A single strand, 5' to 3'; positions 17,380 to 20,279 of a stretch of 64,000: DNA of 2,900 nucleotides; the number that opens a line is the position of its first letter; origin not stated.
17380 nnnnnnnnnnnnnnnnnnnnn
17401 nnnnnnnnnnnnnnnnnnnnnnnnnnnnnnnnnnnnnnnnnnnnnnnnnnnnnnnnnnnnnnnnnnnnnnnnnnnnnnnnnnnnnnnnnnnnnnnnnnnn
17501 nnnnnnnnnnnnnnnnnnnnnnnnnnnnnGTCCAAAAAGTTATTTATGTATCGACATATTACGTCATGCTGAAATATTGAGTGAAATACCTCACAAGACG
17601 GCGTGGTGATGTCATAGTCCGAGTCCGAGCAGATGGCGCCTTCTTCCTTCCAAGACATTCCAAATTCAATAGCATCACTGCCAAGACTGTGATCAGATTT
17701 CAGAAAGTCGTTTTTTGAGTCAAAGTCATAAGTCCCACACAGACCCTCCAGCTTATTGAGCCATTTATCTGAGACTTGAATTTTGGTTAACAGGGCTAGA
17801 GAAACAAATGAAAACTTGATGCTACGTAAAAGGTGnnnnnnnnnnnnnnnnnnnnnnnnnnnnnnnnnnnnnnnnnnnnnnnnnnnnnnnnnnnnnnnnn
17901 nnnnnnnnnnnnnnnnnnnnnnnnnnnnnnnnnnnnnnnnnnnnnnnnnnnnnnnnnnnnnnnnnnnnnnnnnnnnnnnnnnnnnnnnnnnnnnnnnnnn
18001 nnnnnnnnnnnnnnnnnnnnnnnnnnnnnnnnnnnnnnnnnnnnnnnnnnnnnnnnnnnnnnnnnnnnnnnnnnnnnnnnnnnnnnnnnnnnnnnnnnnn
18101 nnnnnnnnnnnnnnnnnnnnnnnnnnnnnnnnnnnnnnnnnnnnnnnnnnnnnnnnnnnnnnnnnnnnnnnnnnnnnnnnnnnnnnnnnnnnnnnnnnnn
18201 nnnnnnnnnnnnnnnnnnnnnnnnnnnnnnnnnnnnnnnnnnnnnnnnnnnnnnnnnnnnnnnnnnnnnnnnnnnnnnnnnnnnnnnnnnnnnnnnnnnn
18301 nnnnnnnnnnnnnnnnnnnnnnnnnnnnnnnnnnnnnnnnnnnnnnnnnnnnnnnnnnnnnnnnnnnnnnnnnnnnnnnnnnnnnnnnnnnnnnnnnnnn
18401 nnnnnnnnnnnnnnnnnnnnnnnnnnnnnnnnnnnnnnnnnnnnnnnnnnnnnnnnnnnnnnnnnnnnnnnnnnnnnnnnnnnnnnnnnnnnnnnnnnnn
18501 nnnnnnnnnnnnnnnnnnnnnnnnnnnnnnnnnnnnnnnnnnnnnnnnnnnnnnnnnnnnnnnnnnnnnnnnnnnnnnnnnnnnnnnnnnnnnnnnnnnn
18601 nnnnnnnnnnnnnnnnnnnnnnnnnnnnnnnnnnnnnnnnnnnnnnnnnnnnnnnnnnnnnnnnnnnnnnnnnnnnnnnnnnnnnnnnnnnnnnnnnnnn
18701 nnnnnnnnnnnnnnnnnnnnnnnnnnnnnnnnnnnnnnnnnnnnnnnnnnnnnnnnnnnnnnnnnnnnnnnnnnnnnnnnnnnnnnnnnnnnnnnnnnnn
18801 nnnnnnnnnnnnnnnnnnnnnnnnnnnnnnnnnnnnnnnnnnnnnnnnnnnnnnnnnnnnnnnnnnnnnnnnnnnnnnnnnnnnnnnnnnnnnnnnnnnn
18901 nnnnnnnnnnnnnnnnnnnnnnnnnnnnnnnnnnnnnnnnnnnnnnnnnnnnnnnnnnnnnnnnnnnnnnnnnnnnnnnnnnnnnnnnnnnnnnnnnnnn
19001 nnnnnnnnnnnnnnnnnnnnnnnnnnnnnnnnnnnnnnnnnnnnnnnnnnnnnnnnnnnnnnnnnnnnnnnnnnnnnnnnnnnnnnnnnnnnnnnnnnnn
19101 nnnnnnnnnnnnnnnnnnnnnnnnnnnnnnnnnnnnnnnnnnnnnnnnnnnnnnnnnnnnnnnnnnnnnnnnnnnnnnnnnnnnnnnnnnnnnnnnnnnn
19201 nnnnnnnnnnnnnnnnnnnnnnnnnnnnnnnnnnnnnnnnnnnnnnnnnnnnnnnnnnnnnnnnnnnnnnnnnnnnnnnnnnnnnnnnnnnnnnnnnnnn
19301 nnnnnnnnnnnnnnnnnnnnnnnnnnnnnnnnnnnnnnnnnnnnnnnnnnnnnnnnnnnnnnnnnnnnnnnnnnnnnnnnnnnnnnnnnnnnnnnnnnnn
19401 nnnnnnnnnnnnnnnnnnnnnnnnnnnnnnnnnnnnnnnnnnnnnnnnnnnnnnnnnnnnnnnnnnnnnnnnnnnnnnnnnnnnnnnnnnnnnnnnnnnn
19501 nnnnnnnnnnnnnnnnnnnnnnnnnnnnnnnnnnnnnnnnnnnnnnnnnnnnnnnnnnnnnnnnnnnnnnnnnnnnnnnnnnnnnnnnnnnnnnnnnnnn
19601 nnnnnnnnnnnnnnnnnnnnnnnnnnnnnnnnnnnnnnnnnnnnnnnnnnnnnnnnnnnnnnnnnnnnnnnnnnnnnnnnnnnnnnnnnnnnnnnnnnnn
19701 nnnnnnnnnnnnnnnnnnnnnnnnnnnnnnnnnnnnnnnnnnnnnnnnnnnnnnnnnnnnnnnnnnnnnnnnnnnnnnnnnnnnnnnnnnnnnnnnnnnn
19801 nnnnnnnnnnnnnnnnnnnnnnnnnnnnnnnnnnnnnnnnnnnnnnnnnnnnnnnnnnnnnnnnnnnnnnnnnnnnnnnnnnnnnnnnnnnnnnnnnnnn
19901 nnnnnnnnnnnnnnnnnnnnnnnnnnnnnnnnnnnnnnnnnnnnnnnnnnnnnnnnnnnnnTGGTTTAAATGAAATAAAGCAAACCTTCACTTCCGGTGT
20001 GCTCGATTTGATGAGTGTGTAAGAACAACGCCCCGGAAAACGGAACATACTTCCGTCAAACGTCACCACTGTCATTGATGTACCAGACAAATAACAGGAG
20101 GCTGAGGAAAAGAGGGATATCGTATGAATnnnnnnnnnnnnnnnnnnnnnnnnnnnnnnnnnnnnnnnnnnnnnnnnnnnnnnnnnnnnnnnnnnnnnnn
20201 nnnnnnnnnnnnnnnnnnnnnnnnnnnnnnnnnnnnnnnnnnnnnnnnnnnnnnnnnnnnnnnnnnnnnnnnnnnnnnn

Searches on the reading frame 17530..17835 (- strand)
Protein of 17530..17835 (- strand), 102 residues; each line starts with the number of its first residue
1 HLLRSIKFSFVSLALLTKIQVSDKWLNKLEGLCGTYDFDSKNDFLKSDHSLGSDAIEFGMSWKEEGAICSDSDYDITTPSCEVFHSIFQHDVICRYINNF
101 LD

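Call 15: search_protein_families(library=pfam, max_evalue=0.1, proteins=[window:17530-17835:-])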
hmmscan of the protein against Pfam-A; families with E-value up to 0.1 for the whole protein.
window:17530-17835:- (102 aa): 1 family
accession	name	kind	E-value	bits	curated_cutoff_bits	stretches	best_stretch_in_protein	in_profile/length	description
PF00094.30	VWD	-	1.7e-07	32.1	22.9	1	15-49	121-155/156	von Willebrand factor type D domain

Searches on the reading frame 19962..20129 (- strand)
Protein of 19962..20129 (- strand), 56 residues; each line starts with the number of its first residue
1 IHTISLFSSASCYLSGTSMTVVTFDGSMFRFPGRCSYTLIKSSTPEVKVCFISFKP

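Call 15: search_protein_families(library=pfam, max_evalue=0.1, proteins=[window:19962-20129:-])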
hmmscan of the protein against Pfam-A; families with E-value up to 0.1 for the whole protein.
window:19962-20129:- (56 aa): 1 family
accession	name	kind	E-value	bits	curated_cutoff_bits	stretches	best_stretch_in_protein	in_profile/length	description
PF00094.30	VWD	-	8.4e-08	33.1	22.9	1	12-48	1-36/156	von Willebrand factor type D domain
